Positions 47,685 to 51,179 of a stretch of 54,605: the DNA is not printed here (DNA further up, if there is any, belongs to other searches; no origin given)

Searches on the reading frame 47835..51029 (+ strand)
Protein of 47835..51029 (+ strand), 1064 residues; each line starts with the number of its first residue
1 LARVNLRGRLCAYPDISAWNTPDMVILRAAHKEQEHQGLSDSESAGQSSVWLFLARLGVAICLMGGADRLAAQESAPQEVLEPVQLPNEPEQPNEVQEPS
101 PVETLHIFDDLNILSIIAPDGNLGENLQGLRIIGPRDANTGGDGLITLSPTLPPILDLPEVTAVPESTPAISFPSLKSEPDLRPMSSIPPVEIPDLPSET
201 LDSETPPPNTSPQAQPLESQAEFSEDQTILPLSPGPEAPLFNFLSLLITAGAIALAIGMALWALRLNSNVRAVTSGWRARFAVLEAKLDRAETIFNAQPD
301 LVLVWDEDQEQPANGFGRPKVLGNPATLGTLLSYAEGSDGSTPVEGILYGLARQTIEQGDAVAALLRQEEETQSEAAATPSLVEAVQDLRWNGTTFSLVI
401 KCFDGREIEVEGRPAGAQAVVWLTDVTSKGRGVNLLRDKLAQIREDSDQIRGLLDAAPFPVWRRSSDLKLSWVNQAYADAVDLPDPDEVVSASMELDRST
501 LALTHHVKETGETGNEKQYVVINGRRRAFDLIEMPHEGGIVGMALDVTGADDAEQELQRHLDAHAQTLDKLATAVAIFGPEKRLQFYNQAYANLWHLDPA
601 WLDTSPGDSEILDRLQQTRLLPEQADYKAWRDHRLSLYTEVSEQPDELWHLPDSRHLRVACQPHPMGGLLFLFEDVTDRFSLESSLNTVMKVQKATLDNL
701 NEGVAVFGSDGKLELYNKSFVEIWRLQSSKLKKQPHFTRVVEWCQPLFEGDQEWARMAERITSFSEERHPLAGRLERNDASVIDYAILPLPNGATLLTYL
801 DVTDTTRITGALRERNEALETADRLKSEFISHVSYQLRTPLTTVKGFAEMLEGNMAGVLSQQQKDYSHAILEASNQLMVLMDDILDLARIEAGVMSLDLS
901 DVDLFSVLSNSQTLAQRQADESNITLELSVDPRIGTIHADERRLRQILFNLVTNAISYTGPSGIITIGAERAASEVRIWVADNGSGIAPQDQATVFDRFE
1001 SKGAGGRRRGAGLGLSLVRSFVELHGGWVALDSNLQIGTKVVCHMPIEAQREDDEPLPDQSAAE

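Call 60: search_protein_families(library=ncbifam, proteins=[window:47835-51029:+], max_evalue=1e-20)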
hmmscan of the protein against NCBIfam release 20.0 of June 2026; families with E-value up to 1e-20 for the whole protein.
window:47835-51029:+ (1064 aa): 43 families (the best 25 are shown)
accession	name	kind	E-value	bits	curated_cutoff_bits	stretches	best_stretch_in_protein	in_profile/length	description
NF046044.1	PnpS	equivalog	2.5e-55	188.1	400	1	694-1046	58-390/390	two-component system histidine kinase PnpS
TIGR02966.1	phoR_proteo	equivalog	7.8e-49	166.5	334.2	1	693-1044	8-332/333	phosphate regulon sensor histidine kinase PhoR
NF047874.1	MASE3_PAS_HK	subfamily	4e-46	158.1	560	1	678-1054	252-632/655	MASE3 domain-containing sensor histidine kinase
NF038297.2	hybrid_HK_HrmK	equivalog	1.5e-45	156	725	1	802-1054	211-464/607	hybrid histidine kinase/response regulator HrmK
TIGR02956.1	TMAO_torS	equivalog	1.1e-43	149.6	676.5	1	816-1049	455-684/967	TMAO reductase system sensor histidine kinase/response regulator TorS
NF050805.1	CellDivHKDivJCaul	equivalog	1.4e-43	149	1000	1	802-1047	274-520/531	cell cycle sensor histidine kinase DivJ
NF011874.0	PRK15347.1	equivalog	3.2e-41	141.3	852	1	809-1051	381-618/921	two component system sensor kinase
NF045595.1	HK_scytonemin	equivalog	8.2e-39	133.5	865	1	794-1047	383-635/637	scytonemin biosynthesis sensor histidine kinase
NF008318.0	PRK11107.1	equivalog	1.1e-38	132.9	890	1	818-1051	286-522/920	two-component sensor histidine kinase BarA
NF041947.1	LuxQ_Vibrio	equivalog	4.8e-38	130.6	1200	1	815-1055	462-704/843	quorum-sensing autoinducer 2 sensor kinase/phosphatase LuxQ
NF033092.0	HK_WalK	equivalog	5.3e-37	127.7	725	1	820-1046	366-593/594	cell wall metabolism sensor histidine kinase WalK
NF040691.1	MtrAB_MtrB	equivalog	2.8e-36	125.6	450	1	810-1052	255-497/507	MtrAB system histidine kinase MtrB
NF008302.0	PRK11091.1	equivalog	4.9e-36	124.2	838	1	813-1053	270-511/779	aerobic respiration two-component sensor histidine kinase ArcB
NF008468.0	PRK11360.1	equivalog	2.7e-35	121.8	646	1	683-1052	260-613/616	two-component system sensor histidine kinase AtoS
NF041831.1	NO_HK_NahK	exception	3.6e-34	117.9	1500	0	801-1050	469-714/854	hybrid sensor histidine kinase/response regulator NahK/ErcS'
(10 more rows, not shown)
